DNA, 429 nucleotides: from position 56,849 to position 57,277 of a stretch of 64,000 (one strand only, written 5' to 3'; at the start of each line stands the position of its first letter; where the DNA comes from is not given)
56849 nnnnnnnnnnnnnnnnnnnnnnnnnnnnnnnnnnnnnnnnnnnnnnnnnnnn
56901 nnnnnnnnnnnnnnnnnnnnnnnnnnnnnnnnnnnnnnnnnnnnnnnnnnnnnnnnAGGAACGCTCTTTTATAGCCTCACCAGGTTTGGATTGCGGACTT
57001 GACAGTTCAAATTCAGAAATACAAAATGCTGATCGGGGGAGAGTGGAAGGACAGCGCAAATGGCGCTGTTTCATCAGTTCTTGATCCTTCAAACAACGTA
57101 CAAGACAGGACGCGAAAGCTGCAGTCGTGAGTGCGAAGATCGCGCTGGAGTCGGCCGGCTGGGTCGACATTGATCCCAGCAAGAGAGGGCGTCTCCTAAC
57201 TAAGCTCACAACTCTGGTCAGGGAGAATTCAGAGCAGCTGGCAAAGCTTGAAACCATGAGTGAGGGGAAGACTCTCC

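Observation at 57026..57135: Aldehyde dehydrogenase N-terminus is in a different frame (-1 shift between 57085 and 57127)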

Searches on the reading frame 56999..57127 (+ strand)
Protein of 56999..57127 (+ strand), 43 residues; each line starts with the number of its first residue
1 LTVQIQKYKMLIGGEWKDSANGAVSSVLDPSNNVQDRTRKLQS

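Call 32: find_encoding_contigs(protein=window:56999-57127:+, flank=4000, max_places=6)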
Protein seq(43 aa) (43 aa): no gene with exactly this product is on record in the collection.

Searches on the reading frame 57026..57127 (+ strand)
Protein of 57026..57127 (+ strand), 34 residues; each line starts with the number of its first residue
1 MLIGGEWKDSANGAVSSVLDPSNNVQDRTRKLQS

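Call 4: search_protein_families(library=pfam, proteins=[window:57026-57127:+], max_evalue=1)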
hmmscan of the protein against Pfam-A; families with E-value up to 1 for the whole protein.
window:57026-57127:+ (34 aa): 0 families
